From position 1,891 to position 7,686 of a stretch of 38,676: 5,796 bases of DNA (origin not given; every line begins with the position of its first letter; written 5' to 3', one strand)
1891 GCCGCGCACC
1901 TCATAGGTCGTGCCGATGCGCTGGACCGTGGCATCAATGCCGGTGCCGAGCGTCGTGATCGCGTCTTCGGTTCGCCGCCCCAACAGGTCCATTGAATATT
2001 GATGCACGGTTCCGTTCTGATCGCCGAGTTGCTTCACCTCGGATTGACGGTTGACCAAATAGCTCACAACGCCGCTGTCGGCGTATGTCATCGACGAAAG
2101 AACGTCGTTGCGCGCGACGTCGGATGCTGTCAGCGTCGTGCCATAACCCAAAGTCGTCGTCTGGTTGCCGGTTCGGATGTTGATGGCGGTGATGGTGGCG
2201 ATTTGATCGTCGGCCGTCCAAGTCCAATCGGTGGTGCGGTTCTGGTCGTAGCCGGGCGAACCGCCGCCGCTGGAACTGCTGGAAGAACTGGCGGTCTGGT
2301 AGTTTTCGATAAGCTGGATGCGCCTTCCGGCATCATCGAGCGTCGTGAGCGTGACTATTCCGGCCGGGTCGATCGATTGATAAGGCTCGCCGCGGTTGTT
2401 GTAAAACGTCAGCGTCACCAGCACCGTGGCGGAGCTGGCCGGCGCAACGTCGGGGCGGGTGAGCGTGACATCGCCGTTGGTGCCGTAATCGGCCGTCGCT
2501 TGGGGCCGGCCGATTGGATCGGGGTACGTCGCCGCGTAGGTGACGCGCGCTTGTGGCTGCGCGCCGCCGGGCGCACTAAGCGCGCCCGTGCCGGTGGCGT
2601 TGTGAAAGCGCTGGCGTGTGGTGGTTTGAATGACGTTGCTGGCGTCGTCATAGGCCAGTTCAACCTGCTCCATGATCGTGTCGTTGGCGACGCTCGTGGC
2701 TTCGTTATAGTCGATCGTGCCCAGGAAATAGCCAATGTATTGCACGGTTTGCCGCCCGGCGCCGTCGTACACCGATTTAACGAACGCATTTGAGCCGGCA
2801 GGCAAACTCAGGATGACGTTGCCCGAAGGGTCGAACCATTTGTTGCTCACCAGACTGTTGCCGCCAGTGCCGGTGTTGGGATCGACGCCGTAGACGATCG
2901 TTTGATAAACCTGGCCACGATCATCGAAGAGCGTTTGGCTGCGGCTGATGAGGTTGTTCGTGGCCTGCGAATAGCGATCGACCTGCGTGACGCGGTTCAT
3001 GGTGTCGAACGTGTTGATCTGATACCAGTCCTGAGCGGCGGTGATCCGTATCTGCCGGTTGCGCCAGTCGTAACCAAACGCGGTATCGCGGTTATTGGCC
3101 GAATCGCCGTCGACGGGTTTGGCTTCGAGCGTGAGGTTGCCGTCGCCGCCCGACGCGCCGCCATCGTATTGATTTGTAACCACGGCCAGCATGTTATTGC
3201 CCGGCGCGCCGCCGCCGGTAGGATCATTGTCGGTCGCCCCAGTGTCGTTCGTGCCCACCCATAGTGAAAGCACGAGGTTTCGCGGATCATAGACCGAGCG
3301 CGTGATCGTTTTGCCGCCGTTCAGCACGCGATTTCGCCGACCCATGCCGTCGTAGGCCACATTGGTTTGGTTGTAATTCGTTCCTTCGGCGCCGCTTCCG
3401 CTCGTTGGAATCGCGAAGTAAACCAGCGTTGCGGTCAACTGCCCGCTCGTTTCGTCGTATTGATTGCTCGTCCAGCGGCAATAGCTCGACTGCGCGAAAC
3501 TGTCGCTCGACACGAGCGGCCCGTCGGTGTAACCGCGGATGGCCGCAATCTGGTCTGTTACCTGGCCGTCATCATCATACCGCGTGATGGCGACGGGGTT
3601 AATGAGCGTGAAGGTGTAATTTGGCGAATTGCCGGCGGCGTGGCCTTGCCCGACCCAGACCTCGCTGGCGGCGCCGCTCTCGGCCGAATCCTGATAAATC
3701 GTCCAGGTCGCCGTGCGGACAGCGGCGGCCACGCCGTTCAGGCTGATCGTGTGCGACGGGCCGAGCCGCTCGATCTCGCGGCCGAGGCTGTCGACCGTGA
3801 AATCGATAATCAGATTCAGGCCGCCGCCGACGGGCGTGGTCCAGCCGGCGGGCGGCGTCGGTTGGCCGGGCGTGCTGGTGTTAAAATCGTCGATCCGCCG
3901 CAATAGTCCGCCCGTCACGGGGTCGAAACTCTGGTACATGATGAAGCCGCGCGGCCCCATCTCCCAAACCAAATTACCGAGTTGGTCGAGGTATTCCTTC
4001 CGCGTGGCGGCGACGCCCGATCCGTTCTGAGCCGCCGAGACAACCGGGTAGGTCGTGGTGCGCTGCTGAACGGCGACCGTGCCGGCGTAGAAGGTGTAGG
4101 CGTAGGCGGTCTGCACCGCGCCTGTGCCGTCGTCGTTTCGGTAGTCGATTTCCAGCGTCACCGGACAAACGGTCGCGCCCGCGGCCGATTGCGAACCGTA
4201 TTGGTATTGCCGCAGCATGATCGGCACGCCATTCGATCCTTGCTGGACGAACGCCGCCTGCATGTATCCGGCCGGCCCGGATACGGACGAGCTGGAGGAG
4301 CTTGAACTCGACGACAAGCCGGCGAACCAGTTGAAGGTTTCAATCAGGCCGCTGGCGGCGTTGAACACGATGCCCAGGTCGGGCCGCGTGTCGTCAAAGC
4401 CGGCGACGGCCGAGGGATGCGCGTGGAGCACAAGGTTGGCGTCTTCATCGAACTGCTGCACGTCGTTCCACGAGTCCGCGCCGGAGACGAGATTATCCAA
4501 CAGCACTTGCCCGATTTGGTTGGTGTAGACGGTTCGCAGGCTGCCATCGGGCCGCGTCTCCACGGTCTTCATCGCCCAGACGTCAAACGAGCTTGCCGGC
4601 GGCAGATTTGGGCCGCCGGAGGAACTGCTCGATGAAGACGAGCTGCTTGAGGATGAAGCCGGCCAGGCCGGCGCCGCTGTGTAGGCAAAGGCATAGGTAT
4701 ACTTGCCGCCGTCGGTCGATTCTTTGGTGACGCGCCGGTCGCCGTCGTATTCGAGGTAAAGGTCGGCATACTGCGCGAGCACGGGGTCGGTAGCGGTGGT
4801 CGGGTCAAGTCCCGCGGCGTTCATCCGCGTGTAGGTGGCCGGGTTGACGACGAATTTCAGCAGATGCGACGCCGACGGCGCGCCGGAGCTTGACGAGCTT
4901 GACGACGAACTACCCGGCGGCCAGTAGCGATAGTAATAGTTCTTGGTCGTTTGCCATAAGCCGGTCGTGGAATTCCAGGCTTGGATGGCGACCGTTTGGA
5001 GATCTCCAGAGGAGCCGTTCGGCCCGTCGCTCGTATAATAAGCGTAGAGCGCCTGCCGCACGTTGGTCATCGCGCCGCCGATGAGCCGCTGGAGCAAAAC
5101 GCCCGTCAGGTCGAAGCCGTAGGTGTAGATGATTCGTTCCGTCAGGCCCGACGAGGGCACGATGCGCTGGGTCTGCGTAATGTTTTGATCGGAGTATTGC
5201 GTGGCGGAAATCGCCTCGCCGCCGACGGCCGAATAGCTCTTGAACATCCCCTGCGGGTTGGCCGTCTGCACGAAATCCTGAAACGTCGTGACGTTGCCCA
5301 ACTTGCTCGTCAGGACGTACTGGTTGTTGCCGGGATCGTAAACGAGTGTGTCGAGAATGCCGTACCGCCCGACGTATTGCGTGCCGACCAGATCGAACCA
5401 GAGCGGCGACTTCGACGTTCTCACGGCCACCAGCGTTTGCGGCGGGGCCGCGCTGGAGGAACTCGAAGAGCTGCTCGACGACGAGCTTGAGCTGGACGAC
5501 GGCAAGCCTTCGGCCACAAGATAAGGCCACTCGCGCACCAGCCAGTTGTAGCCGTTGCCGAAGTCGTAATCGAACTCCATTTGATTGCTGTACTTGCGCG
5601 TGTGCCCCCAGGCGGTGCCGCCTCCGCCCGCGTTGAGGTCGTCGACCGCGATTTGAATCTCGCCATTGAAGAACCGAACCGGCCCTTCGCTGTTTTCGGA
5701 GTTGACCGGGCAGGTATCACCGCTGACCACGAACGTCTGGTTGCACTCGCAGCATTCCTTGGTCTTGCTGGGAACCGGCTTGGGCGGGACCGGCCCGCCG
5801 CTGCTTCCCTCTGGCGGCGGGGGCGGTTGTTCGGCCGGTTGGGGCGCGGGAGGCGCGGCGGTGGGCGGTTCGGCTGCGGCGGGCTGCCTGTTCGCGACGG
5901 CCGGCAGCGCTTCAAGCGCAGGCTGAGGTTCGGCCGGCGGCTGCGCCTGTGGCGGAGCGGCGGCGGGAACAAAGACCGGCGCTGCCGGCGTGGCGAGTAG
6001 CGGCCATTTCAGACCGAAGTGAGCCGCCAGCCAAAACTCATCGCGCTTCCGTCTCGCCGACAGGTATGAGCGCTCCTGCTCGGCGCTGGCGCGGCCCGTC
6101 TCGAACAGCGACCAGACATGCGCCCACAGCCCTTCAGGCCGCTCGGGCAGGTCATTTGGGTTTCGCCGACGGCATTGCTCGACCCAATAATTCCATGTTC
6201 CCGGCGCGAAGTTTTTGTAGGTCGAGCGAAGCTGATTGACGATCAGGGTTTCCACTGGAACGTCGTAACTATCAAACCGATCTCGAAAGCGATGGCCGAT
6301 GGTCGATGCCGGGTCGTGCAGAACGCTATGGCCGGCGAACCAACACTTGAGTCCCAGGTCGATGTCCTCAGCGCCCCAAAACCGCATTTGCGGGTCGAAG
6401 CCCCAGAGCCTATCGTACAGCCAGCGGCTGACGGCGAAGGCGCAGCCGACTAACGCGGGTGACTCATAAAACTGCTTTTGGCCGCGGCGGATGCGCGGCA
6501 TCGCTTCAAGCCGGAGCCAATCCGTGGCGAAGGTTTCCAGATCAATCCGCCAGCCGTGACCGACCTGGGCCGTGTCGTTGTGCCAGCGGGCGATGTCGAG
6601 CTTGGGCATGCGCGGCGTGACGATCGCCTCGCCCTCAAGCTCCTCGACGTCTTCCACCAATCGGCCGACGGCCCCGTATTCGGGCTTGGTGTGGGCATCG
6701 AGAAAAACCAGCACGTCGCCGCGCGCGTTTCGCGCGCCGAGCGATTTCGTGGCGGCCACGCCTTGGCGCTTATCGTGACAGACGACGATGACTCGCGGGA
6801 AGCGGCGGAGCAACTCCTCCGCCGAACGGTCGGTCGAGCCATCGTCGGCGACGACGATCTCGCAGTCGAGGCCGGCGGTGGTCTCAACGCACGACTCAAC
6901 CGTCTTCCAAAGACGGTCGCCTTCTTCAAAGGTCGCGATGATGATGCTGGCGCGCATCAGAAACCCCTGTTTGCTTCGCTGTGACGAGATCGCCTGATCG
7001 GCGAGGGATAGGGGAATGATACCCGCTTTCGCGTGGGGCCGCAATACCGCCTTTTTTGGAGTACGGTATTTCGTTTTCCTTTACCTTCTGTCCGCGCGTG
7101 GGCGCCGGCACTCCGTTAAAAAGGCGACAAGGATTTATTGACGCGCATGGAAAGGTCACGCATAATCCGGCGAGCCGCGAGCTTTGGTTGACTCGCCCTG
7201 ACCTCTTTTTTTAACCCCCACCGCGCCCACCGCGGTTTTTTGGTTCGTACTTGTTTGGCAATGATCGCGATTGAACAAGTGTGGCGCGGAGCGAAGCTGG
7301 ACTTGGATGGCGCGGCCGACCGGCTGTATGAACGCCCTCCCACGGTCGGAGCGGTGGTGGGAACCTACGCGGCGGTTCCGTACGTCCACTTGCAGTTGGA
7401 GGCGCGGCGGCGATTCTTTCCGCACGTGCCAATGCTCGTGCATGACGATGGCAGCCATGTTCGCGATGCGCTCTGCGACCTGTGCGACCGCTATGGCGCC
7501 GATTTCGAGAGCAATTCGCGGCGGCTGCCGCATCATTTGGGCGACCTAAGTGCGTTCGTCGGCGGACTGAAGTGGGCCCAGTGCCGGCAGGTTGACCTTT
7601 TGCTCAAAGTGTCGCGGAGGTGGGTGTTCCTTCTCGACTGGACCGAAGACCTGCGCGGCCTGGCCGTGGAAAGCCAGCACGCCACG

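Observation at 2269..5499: Five mixed-codon poly-serine tracts interrupt the Rhs shell: candidate O-glycosylation loops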

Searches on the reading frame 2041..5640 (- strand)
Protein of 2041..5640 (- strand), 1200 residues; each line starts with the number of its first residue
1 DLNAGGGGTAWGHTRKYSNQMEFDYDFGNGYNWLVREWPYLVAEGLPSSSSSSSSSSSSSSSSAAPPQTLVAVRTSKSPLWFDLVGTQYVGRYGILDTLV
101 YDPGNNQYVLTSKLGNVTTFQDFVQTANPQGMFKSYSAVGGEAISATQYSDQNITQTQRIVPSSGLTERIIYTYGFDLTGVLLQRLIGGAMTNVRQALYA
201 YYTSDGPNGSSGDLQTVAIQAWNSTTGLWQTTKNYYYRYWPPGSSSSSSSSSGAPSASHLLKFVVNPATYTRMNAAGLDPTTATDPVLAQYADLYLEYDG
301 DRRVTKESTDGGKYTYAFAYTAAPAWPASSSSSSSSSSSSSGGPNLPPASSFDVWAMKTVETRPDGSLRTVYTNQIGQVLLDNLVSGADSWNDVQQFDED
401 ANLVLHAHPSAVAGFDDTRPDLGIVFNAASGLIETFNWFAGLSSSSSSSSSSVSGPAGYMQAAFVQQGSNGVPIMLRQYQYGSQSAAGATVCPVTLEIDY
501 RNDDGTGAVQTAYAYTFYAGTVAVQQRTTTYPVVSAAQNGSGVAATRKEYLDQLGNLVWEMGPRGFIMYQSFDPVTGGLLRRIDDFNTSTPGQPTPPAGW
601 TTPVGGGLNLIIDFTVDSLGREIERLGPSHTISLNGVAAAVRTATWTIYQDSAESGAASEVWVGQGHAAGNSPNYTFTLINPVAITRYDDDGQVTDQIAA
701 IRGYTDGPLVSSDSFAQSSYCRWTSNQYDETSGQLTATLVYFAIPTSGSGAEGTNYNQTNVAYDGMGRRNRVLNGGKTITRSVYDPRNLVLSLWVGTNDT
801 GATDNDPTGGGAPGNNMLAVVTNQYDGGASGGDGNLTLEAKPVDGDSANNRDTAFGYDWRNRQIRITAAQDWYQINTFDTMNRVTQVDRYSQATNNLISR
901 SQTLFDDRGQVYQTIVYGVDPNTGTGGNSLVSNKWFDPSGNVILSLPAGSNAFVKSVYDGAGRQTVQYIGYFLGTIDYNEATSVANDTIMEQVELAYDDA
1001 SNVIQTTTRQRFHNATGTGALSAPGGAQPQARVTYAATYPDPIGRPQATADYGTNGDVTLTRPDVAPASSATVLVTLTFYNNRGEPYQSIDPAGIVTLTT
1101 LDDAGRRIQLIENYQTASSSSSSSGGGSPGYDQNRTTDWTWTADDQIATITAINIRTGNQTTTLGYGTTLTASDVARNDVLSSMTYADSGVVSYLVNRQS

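Call 33: predict_structure(alignment_id=A1)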
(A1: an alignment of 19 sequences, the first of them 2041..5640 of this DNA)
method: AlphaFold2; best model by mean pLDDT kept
length: 1200 residues; sequences in the alignment: 19
mean_pLDDT: 81.6   pTM: 0.76
mean pLDDT of the five models: 81.6, 79.0, 78.8, 74.5, 72.0
residues with pLDDT >= 90: 462; 70-90: 524; 50-70: 112; < 50: 102
segments of 3 or more residues with pLDDT < 50: 5-9, 12-15, 23-36, 46-63, 246-254, 328-349, 442-452, 654-656, 830-832, 1119-1128
pLDDT, mean of each block of 10 residues (from residue 1): 51 50 44 53 60 40 62 70 75 74 84 77 81 80 81 80 66 77 80 86 83 85 81 86 54 57 86 89 90 85 84 88 65 39 37 86 91 84 87 86 86 86 80 84 43 65 82 87 67 86 78 78 85 83 86 85 89 80 93 88 89 87 94 89 95 61 95 90 92 91 94 92 92 88 93 94 92 94 91 94 89 90 75 76 73 85 87 87 88 89 88 90 76 87 89 91 93 83 91 95 94 92 88 93 93 79 89 92 93 92 95 71 43 85 94 84 93 89 89 85
secondary structure, 60 per line:
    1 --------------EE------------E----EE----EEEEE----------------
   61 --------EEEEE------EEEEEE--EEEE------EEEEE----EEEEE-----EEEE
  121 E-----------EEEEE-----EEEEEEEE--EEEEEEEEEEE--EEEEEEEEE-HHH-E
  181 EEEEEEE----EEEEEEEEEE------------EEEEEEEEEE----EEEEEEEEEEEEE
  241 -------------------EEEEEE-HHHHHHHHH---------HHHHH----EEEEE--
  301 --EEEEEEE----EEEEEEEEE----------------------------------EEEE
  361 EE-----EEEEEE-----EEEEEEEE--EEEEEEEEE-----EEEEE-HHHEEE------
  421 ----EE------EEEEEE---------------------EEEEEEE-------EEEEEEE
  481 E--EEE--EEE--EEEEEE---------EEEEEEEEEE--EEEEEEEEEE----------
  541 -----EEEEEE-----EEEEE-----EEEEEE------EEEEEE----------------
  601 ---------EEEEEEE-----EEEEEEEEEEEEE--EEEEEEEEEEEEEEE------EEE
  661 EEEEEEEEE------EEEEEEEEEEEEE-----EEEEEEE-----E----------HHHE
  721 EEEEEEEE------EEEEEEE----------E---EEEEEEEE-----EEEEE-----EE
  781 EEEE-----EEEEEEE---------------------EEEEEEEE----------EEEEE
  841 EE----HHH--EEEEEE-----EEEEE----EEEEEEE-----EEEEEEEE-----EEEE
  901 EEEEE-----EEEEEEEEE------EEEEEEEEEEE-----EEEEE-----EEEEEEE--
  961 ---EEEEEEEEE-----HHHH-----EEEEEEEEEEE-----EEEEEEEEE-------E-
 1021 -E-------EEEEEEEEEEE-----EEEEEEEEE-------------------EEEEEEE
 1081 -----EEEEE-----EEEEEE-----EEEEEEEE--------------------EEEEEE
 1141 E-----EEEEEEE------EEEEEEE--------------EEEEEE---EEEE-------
elements in order (helices of 4 or more, strands of 3 or more residues): E40-44 E69-73 E80-85 E88-91 E98-102 E107-111 E117-121 E133-137 E143-150 E153-163 E166-174 E180-187 E192-201 E214-223 E228-240 E260-265 H267-275 H285-289 E294-298 E303-309 E314-322 E357-362 E368-373 E379-386 E389-397 E403-407 E412-414 E433-438 E460-466 E474-481 E484-486 E489-491 E494-499 E509-518 E521-530 E546-551 E557-561 E567-572 E579-584 E610-616 E622-634 E637-651 E658-669 E676-688 E694-700 E720-728 E735-741 E756-763 E769-773 E779-784 E790-796 E818-825 E836-842 E852-857 E863-867 E872-878 E884-891 E897-905 E911-919 E926-936 E942-946 E952-958 E964-972 H978-981 E987-997 E1003-1011 E1030-1040 E1046-1054 E1074-1080 E1086-1090 E1096-1101 E1107-1114 E1135-1141 E1147-1153 E1160-1166 E1181-1186 E1190-1193

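Call 39: fold_search(model_id=the predicted structure, library=pdb)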
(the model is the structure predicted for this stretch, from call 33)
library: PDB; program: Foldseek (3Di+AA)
matches with E <= 10: 697; with E <= 0.001: 84
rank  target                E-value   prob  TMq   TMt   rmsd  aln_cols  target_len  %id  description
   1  8qjd_B                1.4e-29  1.00  0.26  0.29  26.4      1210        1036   11  T6SS-linked Rhs repeat protein - Salmonella bongori Rhs-core domain (released 2024-09-25)
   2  8qja_D                2.0e-29  1.00  0.31  0.35  17.1      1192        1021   13  T6SS-linked Rhs repeat protein - Advenella mimigardefordensis VgrG-Rhs core (released 2024-09-25)
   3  8qjc                  8.5e-29  1.00  0.25  0.28  20.8      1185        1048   12  T6SS-linked Rhs repeat protein - Salmonella bongori Rhs-core domain with toxin domain (released 2024-09-25)
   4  8qja_A                9.4e-29  1.00  0.42  0.49  12.1      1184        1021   12  T6SS-linked Rhs repeat protein - Advenella mimigardefordensis VgrG-Rhs core (released 2024-09-25)
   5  8qja_C                1.1e-28  1.00  0.31  0.35  14.8      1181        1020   12  T6SS-linked Rhs repeat protein - Advenella mimigardefordensis VgrG-Rhs core (released 2024-09-25)
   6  7q97_A                2.7e-28  1.00  0.23  0.26  26.4      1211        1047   12  Structure of the bacterial type VI secretion system effector RhsA. (released 2021-12-22)
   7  8qjb_A                6.0e-28  1.00  0.25  0.28  20.5      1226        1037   11  T6SS-linked Rhs repeat protein - Salmonella bongori Rhs-core domain extended N-terminus (released 2024-09-25)
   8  8qja_B                1.3e-27  1.00  0.30  0.34  17.0      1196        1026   13  T6SS-linked Rhs repeat protein - Advenella mimigardefordensis VgrG-Rhs core (released 2024-09-25)
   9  8cp6_B                2.1e-26  1.00  0.21  0.23  25.7      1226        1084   12  Type six secretion system exported effector 5 (Tse5) (released 2023-12-06)
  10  7pq5                  1.0e-25  1.00  0.27  0.30  19.8      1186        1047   13  Photorhabdus laumondii T6SS-associated Rhs protein carrying the Tre23 toxin domain (released 2021-12-01)
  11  8uxt                  3.6e-24  1.00  0.34  0.29  17.3      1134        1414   10  Acinetobacter baumannii Tse15 Rhs effector, toxin cleavage mutant (D1369N, D1391N) (released 2024-10-09)
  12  8fia_A                1.0e-23  1.00  0.23  0.17  18.0      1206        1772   11  The structure of fly Teneurin self assembly (released 2023-05-03)
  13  8uy4_A                1.2e-23  1.00  0.34  0.30  17.2      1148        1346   11  Acinetobacter baumannii Tse15 Rhs effector (released 2024-10-09)
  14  9ifo_A                2.5e-22  1.00  0.18  0.16  26.1      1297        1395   10  Structure of Teneurin-Like Protein (TLP) (released 2026-03-11)
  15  6fb3_A                4.2e-22  1.00  0.20  0.15  23.8      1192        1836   12  Teneurin 2 Partial Extracellular Domain (released 2018-03-28)
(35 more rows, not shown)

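Call 54: search_protein_representatives(protein=window:2041-5640:-)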
Query: 1200 residues. Proteins with E-value up to 0.001 (for the whole library): 3627; up to 1e-10: 2512; up to 1e-30: 1142. The best 150 are listed.
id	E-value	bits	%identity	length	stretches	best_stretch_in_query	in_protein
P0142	0.0e+00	1231.1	74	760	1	273-1025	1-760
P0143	0.0e+00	1146.8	56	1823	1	1-1200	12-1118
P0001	5.2e-295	998.5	51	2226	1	1-1191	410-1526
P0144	1.6e-260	884.3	46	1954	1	1-1190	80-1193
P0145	7.2e-246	835.7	46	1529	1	10-1189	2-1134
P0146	7.2e-243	825.8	44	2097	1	1-1199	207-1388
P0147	2.3e-240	817.5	44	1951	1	24-1189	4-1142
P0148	2.5e-235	800.8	43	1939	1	1-1192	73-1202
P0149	3.6e-231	787.1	43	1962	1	3-1189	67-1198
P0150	2.0e-230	784.6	43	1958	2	1-1187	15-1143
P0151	5.6e-228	776.5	47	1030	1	277-1198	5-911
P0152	1.4e-227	775.1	43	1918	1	5-1192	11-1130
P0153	2.7e-225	767.6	44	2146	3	695-1199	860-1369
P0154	8.2e-223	759.4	41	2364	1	1-1200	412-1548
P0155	2.3e-222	757.9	42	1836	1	1-1190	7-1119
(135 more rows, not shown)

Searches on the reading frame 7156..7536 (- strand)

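Call 8: search_protein_families(library=pfam, proteins=[window:7156-7536:-], max_evalue=0.001)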
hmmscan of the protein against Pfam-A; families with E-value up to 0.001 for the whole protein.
window:7156-7536:- (126 aa): 0 families

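Call 32: search_protein_families(library=pfam, proteins=[window:7156-7536:-], max_evalue=1)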
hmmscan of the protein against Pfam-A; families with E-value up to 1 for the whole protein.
window:7156-7536:- (126 aa): 1 family
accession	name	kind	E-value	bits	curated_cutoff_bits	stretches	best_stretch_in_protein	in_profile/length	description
PF02888.21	CaMBD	-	0.12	12.8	25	1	19-42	3-26/75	Calmodulin binding domain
